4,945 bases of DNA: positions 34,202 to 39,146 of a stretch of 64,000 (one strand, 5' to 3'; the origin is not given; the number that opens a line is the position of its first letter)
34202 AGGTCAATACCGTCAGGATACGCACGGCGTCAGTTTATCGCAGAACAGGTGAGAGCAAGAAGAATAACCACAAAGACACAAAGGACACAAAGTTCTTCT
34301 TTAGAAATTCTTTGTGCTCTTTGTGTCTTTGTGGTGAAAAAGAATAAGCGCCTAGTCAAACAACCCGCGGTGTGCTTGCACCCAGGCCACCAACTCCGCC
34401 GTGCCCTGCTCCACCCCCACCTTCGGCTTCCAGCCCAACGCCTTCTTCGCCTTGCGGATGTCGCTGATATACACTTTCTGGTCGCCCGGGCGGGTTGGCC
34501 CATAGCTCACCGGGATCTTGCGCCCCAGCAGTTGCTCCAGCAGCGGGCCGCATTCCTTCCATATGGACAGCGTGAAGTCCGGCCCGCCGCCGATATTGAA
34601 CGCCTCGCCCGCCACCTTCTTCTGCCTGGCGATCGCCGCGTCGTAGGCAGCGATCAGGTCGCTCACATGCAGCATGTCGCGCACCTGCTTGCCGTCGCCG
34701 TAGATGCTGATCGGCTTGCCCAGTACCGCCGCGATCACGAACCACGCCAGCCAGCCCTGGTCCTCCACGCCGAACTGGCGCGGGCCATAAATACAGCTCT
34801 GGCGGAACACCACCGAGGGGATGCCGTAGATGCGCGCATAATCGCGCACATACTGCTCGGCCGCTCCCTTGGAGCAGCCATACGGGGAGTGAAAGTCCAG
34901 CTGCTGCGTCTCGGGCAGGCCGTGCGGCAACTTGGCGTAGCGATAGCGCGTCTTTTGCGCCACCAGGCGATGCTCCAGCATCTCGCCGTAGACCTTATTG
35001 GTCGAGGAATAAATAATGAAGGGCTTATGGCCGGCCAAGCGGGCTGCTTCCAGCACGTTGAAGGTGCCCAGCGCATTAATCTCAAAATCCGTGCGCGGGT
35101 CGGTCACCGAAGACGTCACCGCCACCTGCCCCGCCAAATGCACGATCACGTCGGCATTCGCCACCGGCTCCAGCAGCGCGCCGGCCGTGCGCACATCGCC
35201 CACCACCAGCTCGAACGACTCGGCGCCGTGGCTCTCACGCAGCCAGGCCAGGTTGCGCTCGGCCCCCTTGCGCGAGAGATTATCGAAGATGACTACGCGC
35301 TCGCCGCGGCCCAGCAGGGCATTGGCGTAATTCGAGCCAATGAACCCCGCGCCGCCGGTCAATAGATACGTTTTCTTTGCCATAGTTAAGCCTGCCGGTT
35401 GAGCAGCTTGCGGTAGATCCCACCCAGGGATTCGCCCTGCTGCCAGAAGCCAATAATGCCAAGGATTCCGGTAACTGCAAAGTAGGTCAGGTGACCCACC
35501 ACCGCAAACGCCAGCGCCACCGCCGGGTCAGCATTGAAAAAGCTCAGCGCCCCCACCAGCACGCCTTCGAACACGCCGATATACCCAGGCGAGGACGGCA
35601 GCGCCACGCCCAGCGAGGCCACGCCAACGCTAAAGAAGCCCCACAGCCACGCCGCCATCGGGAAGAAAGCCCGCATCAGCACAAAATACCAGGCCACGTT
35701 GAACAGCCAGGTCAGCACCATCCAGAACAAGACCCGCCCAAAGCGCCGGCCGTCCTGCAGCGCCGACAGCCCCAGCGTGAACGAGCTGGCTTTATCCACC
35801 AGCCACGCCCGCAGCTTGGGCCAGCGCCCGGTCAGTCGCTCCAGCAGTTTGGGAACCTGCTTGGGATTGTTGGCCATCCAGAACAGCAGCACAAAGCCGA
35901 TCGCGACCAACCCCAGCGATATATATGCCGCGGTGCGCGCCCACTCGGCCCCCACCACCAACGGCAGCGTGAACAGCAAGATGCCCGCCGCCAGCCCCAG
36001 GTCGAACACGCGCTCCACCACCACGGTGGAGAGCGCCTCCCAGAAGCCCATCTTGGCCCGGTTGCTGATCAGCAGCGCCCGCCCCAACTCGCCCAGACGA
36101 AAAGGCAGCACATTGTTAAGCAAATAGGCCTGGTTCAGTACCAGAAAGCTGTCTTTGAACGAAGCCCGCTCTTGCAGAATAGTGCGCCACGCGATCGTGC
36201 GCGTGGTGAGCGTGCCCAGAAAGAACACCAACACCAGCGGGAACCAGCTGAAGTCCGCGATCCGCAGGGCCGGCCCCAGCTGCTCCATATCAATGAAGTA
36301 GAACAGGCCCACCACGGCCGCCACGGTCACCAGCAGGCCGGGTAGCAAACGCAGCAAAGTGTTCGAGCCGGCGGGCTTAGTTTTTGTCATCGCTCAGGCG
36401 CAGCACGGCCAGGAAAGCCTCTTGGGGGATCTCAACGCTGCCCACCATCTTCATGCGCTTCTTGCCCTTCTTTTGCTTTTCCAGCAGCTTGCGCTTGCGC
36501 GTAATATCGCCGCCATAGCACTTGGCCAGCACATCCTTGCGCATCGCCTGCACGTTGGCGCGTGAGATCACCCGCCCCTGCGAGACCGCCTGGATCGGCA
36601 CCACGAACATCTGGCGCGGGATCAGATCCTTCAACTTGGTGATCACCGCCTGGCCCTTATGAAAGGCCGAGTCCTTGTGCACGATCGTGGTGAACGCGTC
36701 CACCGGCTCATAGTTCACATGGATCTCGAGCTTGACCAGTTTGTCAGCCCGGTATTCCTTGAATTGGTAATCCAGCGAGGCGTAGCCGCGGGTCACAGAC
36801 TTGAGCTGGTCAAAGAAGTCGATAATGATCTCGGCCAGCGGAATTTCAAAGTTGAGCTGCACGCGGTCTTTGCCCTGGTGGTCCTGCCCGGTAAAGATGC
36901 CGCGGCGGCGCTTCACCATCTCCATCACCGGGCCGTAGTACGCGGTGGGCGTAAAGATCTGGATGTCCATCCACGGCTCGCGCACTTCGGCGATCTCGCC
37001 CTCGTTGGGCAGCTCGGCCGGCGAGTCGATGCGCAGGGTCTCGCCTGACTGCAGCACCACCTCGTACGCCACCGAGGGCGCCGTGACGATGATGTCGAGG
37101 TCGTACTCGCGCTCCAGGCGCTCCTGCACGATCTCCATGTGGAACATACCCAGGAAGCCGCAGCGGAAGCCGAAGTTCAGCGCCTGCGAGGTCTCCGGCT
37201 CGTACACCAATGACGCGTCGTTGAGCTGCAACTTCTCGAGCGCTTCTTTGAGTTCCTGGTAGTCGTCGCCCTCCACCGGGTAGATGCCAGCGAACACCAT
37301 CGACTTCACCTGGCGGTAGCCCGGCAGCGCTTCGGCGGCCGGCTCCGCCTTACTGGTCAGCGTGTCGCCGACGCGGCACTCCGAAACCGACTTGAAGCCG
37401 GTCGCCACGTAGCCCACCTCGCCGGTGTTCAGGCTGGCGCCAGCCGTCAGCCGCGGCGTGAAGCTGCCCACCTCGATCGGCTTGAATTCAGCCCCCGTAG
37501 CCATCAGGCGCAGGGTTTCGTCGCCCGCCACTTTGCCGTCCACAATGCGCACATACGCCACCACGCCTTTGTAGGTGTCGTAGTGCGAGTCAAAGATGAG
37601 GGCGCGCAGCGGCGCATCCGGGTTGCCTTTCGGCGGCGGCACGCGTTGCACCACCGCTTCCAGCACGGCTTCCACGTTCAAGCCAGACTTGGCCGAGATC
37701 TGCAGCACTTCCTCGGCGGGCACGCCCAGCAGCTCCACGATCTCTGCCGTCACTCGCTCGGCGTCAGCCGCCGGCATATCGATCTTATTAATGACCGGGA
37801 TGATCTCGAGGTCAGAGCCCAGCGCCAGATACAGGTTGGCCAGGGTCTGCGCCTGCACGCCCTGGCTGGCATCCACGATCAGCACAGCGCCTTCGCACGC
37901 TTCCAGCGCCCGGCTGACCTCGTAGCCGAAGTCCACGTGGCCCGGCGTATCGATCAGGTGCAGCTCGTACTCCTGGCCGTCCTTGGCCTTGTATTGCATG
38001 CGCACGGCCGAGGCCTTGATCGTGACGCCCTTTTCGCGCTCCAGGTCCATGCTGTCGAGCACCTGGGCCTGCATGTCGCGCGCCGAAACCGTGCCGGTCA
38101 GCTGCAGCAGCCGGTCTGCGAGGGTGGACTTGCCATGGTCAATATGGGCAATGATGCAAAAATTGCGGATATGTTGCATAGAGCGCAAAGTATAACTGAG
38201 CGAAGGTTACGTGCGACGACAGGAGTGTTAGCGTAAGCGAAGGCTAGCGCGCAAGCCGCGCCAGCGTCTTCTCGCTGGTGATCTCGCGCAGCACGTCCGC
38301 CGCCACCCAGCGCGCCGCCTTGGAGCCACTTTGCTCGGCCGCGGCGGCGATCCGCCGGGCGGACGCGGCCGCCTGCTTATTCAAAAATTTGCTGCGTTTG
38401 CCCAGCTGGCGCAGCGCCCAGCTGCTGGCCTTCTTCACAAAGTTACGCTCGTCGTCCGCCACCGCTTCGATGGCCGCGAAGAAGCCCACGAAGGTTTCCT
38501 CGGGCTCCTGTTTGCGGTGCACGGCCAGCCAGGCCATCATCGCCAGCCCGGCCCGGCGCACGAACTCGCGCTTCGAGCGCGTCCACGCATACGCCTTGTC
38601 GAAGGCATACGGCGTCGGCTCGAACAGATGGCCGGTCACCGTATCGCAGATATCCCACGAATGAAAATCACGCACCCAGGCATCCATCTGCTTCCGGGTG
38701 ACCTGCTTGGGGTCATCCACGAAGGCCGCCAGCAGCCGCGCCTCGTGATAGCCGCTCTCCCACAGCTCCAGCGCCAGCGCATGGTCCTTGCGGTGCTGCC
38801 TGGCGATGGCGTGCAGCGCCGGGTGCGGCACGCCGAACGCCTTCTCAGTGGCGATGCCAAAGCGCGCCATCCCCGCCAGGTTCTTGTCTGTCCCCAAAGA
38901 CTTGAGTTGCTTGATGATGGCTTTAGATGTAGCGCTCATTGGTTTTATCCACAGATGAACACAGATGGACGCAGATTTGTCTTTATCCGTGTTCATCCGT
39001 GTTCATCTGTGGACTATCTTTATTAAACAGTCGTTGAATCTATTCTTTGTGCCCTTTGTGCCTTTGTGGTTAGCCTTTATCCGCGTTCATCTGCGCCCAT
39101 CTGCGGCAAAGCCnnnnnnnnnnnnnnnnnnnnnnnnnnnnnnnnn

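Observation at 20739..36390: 15.6-kb locus pairing cytoplasmic sugar enzymes with four giant GT-C / DUF2298 'YYY' membrane proteins: candidate uncharacterised envelope-glycoconjugate system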

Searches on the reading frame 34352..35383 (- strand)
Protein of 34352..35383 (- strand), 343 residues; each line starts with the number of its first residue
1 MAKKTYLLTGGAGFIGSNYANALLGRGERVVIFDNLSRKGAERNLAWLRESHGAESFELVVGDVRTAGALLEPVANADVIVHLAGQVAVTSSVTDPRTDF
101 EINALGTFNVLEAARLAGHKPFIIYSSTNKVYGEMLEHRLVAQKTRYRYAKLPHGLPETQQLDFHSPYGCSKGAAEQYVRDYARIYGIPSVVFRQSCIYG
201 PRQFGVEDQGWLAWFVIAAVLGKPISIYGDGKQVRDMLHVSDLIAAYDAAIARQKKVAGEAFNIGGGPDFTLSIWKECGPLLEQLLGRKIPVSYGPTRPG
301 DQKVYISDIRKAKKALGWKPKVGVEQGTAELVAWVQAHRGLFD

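Call 3: search_protein_families(library=pfam, proteins=[window:34352-35383:-], max_evalue=0.01)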
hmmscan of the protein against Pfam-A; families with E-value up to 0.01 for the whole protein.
window:34352-35383:- (343 aa): 10 families
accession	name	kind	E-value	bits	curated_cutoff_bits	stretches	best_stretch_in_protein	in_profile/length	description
PF16363.11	GDP_Man_Dehyd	-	3.1e-51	175.2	27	1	7-330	1-331/332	GDP-mannose 4,6 dehydratase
PF01370.27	Epimerase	-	2e-49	168.6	20.9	1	7-265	2-240/240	NAD dependent epimerase/dehydratase family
PF07993.18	NAD_binding_4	-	3.3e-17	62.9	20.1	1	8-240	1-251/258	Male sterility protein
PF01073.25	3Beta_HSD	-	4.6e-16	59.1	22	1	8-240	2-218/280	3-beta hydroxysteroid dehydrogenase/isomerase family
PF04321.23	RmlD_sub_bind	-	5.1e-08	32.8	27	1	7-201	4-154/287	RmlD substrate binding domain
PF02719.21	Polysacc_synt_2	-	5.9e-08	32.7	20.2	1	7-130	2-130/293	Polysaccharide biosynthesis protein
PF00106.31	adh_short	-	3e-05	24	26.6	1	4-113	1-118/195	short chain dehydrogenase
PF13460.12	NAD_binding_10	-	7.1e-05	23.2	27.2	1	10-129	1-100/184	NAD(P)H-binding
PF08659.16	KR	-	7.5e-05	23.2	22.6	1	5-135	2-144/180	KR domain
PF13561.12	adh_short_C2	-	0.0046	17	27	0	15-115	8-116/236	Enoyl-(Acyl carrier protein) reductase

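Call 4: search_protein_families(library=ncbifam, proteins=[window:34352-35383:-], max_evalue=0.01)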
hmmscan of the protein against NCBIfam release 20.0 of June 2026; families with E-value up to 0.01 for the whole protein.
window:34352-35383:- (343 aa): 58 families (the best 25 are shown)
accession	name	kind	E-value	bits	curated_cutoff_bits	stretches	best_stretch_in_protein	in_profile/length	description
TIGR01181.1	dTDP_gluc_dehyt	equivalog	2e-52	178.2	365.1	1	6-339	2-315/321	dTDP-glucose 4,6-dehydratase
TIGR01179.1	galE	equivalog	5.1e-42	143.9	262.3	1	7-338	3-328/332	UDP-glucose 4-epimerase GalE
NF007490.0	PRK10084.1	subfamily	1.6e-38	132.6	649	1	7-337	4-336/361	dTDP-glucose 4,6-dehydratase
NF007582.0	PRK10217.1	equivalog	2.9e-34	118.7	698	1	4-338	2-334/355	dTDP-glucose 4,6-dehydratase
TIGR04180.1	EDH_00030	hypoth_equivalog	1.9e-32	112.5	475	1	7-322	2-296/297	NAD-dependent 4,6-dehydratase LegB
NF007956.0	PRK10675.1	subfamily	5.3e-28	98.1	394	1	7-336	4-330/338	UDP-glucose 4-epimerase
TIGR02622.1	CDP_4_6_dhtase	equivalog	4.6e-22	78.6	278.45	1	3-336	4-331/352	CDP-glucose 4,6-dehydratase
NF011728.1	PRK15181.1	equivalog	3.1e-21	75.8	760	1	2-337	14-340/348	Vi polysaccharide biosynthesis UDP-N-acetylglucosaminuronic acid C-4 epimerase TviC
TIGR03466.1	HpnA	hypoth_equivalog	1.6e-16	60.1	367.65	1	6-272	3-235/327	hopanoid-associated sugar epimerase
NF043036.1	ErythonDh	equivalog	1.2e-14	54.3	325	1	7-185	4-166/321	D-erythronate dehydrogenase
TIGR02197.1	heptose_epim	equivalog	3.1e-14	52.9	274.6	1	7-336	2-314/316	ADP-glyceromanno-heptose 6-epimerase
NF042422.1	oxyalk_red_OleD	equivalog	4.7e-14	52.5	580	1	7-266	4-233/329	2-alkyl-3-oxoalkanoate reductase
NF008872.0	PRK11908.1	equivalog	1.7e-11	43.7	294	1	5-274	3-260/349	bifunctional UDP-4-keto-pentose/UDP-xylose synthase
TIGR01746.1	Thioester-redct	subfamily_domain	5.2e-10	39.1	213.35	1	7-264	3-261/371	thioester reductase domain-containing protein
TIGR01472.1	gmd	equivalog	1.1e-09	38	415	1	6-188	3-175/342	GDP-mannose 4,6-dehydratase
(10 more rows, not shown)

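Call 53: search_solved_structures(query=window:34352-35383:-, max_evalue=1e-20)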
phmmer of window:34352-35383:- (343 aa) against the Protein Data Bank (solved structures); distinct sequences matched with E-value up to 1e-20: 58.
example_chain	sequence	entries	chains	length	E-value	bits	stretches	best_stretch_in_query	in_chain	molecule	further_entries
9rl0_E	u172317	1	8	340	1.5e-99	336.9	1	5-336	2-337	CDP-tyvelose 2-epimerase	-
1orr_A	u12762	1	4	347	3.1e-92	312.9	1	6-336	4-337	CDP-tyvelose-2-epimerase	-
4zrm_A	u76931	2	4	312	3.7e-42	148.2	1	6-331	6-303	UDP-glucose 4-epimerase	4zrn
7ys8_A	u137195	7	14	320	1.2e-37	133.4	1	7-334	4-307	UDP-glucose 4-epimerase | UDP-glucose 4-epimerase along with EC 5.1.3.2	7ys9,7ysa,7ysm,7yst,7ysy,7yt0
6wjb_A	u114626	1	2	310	7.5e-37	130.7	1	3-315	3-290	NAD-dependent epimerase/dehydratase family protein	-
6wj9_A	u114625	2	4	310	3.5e-36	128.5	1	3-315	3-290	NAD-dependent epimerase/dehydratase family protein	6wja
6bi4_A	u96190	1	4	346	7.3e-36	127.5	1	6-337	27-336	dTDP-glucose 4,6-dehydratase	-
1g1a_A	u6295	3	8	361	1.3e-35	126.7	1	6-338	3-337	DTDP-D-GLUCOSE 4,6-DEHYDRATASE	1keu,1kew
8du1_A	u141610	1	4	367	5.5e-35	124.6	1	4-335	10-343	dTDP-glucose 4,6-dehydratase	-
6bwl_A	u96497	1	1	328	5.3e-34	121.4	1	6-337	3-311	Pal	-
8vr2_A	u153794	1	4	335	3.4e-33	118.7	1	4-338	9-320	NAD-dependent epimerase/dehydratase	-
2hun_A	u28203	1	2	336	3.8e-32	115.3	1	6-335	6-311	336aa long hypothetical dTDP-glucose 4,6-dehydratase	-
2p5u_A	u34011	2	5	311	1e-31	113.9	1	6-328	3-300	UDP-glucose 4-epimerase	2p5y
6pmh_A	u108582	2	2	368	2.7e-31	112.5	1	4-335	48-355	UDP-glucose 4-epimerase related protein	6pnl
1r6d_A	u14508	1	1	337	3.4e-31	112.2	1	6-342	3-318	TDP-glucose-4,6-dehydratase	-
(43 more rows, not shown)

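Call 57: search_solved_structures(query=window:34352-35383:-, max_evalue=1e-80, show_alignments=2)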
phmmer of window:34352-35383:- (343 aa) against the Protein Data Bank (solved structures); distinct sequences matched with E-value up to 1e-80: 2.
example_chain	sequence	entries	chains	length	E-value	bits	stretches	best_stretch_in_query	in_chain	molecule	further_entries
9rl0_E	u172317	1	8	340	1.5e-99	336.9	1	5-336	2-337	CDP-tyvelose 2-epimerase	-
1orr_A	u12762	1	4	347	3.1e-92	312.9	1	6-336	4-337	CDP-tyvelose-2-epimerase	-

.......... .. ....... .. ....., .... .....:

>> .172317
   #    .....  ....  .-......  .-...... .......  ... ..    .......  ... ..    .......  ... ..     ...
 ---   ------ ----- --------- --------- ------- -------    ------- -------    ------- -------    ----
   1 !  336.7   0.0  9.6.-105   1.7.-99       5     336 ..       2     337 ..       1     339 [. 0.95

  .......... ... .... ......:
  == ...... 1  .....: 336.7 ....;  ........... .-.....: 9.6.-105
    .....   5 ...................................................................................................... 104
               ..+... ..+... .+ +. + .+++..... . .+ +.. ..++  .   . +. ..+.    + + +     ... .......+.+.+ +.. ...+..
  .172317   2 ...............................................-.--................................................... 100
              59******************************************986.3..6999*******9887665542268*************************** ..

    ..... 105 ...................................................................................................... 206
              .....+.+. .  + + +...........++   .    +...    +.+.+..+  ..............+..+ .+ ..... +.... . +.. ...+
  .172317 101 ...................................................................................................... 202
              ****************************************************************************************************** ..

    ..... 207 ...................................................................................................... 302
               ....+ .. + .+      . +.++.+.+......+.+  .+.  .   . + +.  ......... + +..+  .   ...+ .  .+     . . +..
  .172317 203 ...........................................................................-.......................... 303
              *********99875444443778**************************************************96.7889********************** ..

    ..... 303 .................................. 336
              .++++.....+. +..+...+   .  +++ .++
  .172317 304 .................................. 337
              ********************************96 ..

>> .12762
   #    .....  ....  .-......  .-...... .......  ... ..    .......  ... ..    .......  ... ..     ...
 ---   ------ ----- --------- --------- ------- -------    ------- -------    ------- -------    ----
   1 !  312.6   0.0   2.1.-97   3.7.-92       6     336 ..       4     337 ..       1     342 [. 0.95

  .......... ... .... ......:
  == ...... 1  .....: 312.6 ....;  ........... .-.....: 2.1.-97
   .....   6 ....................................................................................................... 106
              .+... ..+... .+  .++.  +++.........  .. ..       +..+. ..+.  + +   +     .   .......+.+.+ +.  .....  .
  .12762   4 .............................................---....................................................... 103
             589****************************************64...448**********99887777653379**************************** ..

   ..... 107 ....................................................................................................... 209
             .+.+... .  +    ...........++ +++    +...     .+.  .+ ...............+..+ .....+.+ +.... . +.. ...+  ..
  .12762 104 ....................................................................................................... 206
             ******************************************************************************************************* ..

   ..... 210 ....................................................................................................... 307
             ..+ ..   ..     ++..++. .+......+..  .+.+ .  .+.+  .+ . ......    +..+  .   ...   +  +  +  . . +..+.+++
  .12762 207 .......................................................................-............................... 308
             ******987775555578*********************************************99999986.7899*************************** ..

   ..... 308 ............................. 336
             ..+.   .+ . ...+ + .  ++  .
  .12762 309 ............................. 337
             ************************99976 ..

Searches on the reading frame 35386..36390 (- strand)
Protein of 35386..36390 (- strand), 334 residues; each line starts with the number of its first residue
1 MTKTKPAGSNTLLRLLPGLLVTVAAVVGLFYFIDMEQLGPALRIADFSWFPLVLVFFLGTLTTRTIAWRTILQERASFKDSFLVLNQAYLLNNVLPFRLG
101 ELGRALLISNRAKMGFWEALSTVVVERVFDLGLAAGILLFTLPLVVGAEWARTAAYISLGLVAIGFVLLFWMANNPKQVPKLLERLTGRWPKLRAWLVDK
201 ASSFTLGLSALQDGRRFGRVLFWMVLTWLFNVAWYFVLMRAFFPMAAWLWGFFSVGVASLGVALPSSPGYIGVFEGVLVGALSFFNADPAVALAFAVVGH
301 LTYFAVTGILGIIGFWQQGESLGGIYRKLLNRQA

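Call 3: search_protein_families(library=pfam, proteins=[window:35386-36390:-], max_evalue=0.01)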
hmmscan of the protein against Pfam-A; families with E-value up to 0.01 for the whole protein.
window:35386-36390:- (334 aa): 1 family
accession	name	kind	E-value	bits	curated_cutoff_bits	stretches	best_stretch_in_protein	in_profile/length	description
PF03706.18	LPG_synthase_TM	-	1.6e-43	149.8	33.4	1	21-311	3-302/302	Lysylphosphatidylglycerol synthase TM region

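Call 4: search_protein_families(library=ncbifam, proteins=[window:35386-36390:-], max_evalue=0.01)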
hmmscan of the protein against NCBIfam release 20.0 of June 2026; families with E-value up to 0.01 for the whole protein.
window:35386-36390:- (334 aa): 1 family
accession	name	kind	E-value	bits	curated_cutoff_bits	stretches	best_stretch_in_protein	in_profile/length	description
TIGR00374.1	TIGR00374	subfamily_domain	2.9e-22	79.5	43.2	1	20-315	2-310/323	flippase-like domain-containing protein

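Call 54: search_solved_structures(query=window:35386-36390:-, max_evalue=1)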
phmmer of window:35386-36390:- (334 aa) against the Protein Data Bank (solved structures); distinct sequences matched with E-value up to 1: 0.

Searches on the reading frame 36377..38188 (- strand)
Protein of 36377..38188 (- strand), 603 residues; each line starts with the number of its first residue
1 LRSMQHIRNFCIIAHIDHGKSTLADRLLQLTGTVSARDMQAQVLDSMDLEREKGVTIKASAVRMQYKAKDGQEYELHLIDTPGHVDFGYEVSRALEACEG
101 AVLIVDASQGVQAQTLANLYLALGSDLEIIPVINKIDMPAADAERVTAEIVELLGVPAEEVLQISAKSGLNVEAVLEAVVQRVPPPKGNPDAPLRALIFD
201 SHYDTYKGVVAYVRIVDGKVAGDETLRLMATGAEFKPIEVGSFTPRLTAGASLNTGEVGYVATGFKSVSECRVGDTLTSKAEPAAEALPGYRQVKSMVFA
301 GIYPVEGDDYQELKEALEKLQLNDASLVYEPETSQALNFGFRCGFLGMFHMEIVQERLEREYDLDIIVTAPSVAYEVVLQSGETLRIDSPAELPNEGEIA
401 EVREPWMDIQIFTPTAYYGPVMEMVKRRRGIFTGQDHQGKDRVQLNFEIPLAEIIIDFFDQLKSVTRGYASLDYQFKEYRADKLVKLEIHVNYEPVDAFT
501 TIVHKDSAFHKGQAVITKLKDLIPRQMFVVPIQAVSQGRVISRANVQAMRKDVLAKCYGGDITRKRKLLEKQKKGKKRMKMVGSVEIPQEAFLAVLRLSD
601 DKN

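Call 12: search_protein_families(library=pfam, proteins=[window:36377-38188:-], max_evalue=0.001)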
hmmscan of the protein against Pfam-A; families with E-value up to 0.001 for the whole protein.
window:36377-38188:- (603 aa): 6 families
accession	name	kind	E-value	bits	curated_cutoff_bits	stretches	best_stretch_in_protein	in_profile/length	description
PF00009.33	GTP_EFTU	-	1.2e-55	188.5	26.5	1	6-185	2-188/188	Elongation factor Tu GTP binding domain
PF06421.17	LepA_C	-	5.6e-47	158.7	29.7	1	491-597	1-107/107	GTP-binding protein LepA C-terminus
PF00679.30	EFG_C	-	5.8e-23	81.2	27.9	1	402-483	2-82/89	Elongation factor G C-terminus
PF14492.12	EFG_III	-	1.1e-06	29.1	27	1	296-368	4-73/75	Elongation Factor G, domain III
PF03144.31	GTP_EFTU_D2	-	2.7e-05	24.9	30.3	1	208-278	1-73/73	Elongation factor Tu domain 2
PF01926.29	MMR_HSR1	-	0.00017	22.1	21.9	1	16-135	8-113/113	50S ribosome-binding GTPase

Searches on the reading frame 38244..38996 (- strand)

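Call 12: search_protein_families(library=pfam, proteins=[window:38244-38996:-], max_evalue=0.001)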
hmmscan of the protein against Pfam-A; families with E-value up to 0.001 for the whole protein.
window:38244-38996:- (250 aa): 1 family
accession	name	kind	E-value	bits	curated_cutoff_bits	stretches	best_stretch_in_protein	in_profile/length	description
PF08713.17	DNA_alkylation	-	4.9e-35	121.6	21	1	27-211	1-195/213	DNA alkylation repair enzyme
